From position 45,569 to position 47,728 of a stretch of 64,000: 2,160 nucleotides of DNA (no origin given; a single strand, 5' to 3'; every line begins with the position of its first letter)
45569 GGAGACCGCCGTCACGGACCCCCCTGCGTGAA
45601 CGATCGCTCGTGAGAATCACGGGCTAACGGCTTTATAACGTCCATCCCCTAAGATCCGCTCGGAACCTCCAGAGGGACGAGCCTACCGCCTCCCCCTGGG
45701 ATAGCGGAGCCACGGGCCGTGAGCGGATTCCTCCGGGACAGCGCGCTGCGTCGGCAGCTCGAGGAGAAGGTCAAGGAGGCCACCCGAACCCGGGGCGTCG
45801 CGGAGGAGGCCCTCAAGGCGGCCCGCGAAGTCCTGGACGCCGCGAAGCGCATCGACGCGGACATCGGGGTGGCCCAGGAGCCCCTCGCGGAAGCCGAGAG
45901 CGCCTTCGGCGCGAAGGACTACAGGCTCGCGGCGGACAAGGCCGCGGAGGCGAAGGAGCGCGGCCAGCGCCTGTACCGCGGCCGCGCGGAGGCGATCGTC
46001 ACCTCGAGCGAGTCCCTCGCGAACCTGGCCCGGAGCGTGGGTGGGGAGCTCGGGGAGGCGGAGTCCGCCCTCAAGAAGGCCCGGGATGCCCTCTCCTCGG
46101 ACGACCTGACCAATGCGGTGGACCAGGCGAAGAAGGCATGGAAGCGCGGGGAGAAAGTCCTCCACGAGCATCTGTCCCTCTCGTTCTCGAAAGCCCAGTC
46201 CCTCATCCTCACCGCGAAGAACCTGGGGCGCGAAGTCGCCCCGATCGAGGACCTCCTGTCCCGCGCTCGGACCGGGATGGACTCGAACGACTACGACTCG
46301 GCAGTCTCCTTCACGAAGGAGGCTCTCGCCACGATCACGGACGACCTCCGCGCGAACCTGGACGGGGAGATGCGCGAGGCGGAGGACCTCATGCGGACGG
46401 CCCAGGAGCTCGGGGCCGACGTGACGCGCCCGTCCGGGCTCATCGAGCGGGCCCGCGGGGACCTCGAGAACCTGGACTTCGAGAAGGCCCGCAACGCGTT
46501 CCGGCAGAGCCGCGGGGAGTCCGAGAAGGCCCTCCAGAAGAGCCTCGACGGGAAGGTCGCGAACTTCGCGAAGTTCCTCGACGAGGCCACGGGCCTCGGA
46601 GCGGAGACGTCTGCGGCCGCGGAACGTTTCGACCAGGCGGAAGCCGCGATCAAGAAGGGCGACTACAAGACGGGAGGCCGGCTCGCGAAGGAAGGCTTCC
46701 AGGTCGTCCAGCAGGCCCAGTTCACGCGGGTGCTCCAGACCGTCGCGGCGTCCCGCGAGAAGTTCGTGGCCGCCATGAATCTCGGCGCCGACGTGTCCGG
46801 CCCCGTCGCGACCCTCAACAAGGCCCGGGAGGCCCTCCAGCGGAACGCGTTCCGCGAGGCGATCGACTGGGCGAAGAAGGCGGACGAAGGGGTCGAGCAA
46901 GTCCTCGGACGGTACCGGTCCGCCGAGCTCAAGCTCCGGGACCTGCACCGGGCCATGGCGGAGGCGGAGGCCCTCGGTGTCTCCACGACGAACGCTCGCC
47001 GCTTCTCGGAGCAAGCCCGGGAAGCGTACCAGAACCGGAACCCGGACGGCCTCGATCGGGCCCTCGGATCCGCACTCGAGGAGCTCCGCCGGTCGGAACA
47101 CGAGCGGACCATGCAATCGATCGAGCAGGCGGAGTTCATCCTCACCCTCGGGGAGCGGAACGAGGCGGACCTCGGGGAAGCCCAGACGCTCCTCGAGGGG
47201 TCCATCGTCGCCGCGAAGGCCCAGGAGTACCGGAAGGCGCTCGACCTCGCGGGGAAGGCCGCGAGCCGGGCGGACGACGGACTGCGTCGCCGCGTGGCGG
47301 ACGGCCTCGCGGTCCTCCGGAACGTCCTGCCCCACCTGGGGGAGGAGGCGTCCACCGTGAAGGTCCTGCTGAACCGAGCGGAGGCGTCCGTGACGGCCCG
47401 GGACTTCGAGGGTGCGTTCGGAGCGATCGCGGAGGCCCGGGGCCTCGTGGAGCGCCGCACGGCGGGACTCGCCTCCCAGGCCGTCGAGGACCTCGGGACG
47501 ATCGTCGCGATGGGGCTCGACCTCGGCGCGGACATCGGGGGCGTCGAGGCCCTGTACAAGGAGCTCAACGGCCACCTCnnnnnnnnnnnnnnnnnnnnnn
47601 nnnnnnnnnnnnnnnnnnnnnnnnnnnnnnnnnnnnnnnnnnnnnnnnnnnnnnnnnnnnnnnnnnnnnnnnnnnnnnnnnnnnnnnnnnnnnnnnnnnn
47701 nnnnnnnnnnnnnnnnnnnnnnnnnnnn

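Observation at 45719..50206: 1495-aa cytoplasmic protein made of ~21 tandem 62-residue helical repeats, directly downstream of smc-scpA-scpB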

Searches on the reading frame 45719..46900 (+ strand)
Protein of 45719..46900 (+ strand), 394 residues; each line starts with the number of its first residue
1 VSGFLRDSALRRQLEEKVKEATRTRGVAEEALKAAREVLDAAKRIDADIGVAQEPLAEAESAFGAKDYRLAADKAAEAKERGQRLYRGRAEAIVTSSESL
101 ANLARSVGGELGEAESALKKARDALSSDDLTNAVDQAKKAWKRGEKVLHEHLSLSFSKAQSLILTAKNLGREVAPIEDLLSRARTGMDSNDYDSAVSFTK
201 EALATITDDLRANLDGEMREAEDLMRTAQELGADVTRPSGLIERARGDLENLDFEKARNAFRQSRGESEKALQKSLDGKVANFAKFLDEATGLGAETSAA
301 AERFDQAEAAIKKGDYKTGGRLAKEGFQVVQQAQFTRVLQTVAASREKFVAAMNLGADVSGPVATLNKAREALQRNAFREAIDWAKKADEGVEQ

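Call 9: search_protein_families(library=pfam, proteins=[window:45719-46900:+], max_evalue=10)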
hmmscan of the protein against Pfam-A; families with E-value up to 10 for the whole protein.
window:45719-46900:+ (394 aa): 9 families
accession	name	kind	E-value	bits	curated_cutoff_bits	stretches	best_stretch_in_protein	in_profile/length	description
PF11800.13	RP-C_C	-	0.002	18.8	32.6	1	28-66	16-55/102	Replication protein C C-terminal region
PF05609.18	LAP1_C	-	0.048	13.2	26.8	1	134-173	31-71/233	Lamina-associated polypeptide 1, AAA+ activator domain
PF12229.13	PG_binding_4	-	0.087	13.4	22.1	1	150-222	6-76/117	Putative peptidoglycan binding domain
PF10259.14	Rogdi_lz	-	0.09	12.5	29.4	1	98-222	111-218/295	Rogdi leucine zipper containing protein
PF06009.19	Laminin_II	-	0.17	12.3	33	0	25-61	2-38/138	Laminin Domain II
PF17383.7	kleA_kleC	-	0.18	12.6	25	1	211-257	23-70/76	Uncharacterized KorC regulated protein A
PF14346.11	DUF4398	-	0.24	12.3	27.9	2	90-143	6-58/78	Domain of unknown function (DUF4398)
PF14276.11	DUF4363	-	0.76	10.2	27.5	0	113-149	13-52/107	Domain of unknown function (DUF4363)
PF06103.16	DUF948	-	0.86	10.3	37.2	1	201-237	29-65/89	Bacterial protein of unknown function (DUF948)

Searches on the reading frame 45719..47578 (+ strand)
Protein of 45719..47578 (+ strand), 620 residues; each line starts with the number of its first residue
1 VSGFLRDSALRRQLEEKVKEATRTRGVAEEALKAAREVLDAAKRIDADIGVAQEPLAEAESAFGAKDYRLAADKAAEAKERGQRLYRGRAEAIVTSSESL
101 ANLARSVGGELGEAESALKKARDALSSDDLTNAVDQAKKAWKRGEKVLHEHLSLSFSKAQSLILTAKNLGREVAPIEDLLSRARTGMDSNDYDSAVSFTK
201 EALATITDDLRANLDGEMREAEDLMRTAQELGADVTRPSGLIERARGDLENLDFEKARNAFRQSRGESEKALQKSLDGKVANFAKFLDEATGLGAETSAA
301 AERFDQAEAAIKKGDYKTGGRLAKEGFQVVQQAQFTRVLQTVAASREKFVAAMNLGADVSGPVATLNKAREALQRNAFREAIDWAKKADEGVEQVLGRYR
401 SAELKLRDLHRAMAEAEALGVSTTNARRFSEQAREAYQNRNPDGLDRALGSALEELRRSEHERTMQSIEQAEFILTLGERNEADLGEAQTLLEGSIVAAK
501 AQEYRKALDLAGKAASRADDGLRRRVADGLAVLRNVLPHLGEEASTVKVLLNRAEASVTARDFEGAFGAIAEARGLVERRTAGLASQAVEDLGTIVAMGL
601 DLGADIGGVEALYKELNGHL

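Call 28: predict_structure(alignment_id=A1)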
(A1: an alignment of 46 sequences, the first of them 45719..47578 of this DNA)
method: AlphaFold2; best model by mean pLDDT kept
length: 620 residues; sequences in the alignment: 46
mean_pLDDT: 89.9   pTM: 0.45
mean pLDDT of the five models: 89.9, 88.4, 88.0, 87.6, 87.4
residues with pLDDT >= 90: 426; 70-90: 186; 50-70: 3; < 50: 5
segments of 3 or more residues with pLDDT < 50: 1-5
pLDDT, mean of each block of 10 residues (from residue 1): 56 80 89 92 89 91 91 93 92 93 89 91 92 93 92 94 93 94 93 93 94 92 87 86 93 93 90 78 86 90 90 81 88 91 90 85 93 91 93 88 88 91 93 88 88 94 95 92 92 96 94 94 93 90 89 93 92 91 89 91 89 90
secondary structure, 60 per line:
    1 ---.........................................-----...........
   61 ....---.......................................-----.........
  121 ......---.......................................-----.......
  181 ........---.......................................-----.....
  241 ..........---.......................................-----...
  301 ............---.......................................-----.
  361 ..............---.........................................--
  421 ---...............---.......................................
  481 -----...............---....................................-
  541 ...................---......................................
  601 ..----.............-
elements in order: H4-44 H50-64 H68-106 H112-126 H130-168 H174-188 H192-230 H236-250 H254-292 H298-312 H316-354 H360-374 H378-418 H424-438 H442-480 H486-500 H504-539 H541-559 H563-602 H607-619
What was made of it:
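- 45728..45793 (+): N-terminal half of the first long helix (residues 4-25). It has no partner short helix; residues 9-23 are the most conserved stretch in the family. AlphaFold2 helix at residues 4-44 (call 28).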

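Call 34: fold_search(model_id=the predicted structure, library=pdb)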
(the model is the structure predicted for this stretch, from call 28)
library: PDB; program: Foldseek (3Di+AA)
matches with E <= 10: 70; with E <= 0.001: 0
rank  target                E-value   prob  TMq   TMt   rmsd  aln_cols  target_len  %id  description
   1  7rdr_A                6.6e-02  0.18  0.08  0.10  41.0       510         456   18  Circular tandem repeat protein with novel repeat topology and enhanced subunit contact surfaces (released 2021-09-01)
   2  8cwy_A                1.2e+00  0.03  0.06  0.09  36.4       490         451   16  Accurate computational design of genetically encoded 3D protein crystals (released 2023-11-01)
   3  7uni_C                1.4e+00  0.15  0.10  0.22  22.9       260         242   13  De novo designed chlorophyll dimer protein with Zn pheophorbide a methyl ester, SP2-ZnPPaM (released 2023-04-19)
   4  9dtr_S                1.6e+00  0.04  0.10  0.10  39.4       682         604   13  Structure of the yeast post-catalytic P complex spliceosome at 2.3 Angstrom resolution (released 2024-12-25)
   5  6c6k_A                1.7e+00  0.03  0.07  0.09  36.2       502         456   14  Structural basis for preferential recognition of cap 0 RNA by a human IFIT1-IFIT3 protein complex (released 2018-04-04)
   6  8cws_A                1.8e+00  0.02  0.06  0.08  35.7       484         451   15  Accurate computational design of genetically encoded 3D protein crystals (released 2023-11-01)
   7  7t7c_A                1.8e+00  0.05  0.13  0.09  32.7       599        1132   11  The hexagonal organization of Munc13-1 C1-C2B-MUN-C2C domains between lipid bilayers (released 2022-02-09)
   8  7udn_A                2.3e+00  0.08  0.09  0.19  40.5       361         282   14  Crystal structure of designed helical repeat protein RPB_PLP1_R6 in alternative conformation 2 (released 2023-03-22)
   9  7udl_A                2.3e+00  0.06  0.08  0.15  33.0       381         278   16  Crystal structure of designed helical repeat protein RPB_PLP1_R6 bound to PLPx6 peptide (released 2023-03-22)
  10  9rtt_Q                2.3e+00  0.02  0.09  0.07  43.9       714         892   14  Activated Elongation Complex with IWS1 and ELOF1 (released 2025-09-03)
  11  7uni_D                2.4e+00  0.12  0.09  0.21  22.1       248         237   14  De novo designed chlorophyll dimer protein with Zn pheophorbide a methyl ester, SP2-ZnPPaM (released 2023-04-19)
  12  8glt_0                2.6e+00  0.03  0.07  0.12  36.7       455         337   17  Backbone model of de novo-designed chlorophyll-binding nanocage O32-15 (released 2024-03-27)
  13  7unh_A                2.7e+00  0.16  0.11  0.27  21.7       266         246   16  De novo designed chlorophyll dimer protein in apo state, SP2 (released 2023-04-19)
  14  11td_R                2.8e+00  0.03  0.07  0.11  45.1       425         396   12  Structure of human CCR4 in apo state (released 2026-04-01)
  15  7x0t_A                3.6e+00  0.02  0.08  0.08  42.1       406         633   12  Cryo-EM structure of human ABCD1 E630Q in the presence of C26:0-CoA and ATP (released 2023-03-22)
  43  4uxv                  6.6e+00  0.03  0.13  0.15  33.2       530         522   13  Cytoplasmic domain of bacterial cell division protein EzrA (released 2014-10-22)
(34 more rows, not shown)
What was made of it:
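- On TPR (Pfam clan CL0020): Foldseek TM-scores to TPR solenoids are 0.07-0.10 (call 34).
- On Spectrin repeat (PF00435): EzrA in Foldseek scores E 6.6 (call 34).
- Tried and rejected: The best were designed repeat proteins with TM ~0.1 (call 34).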
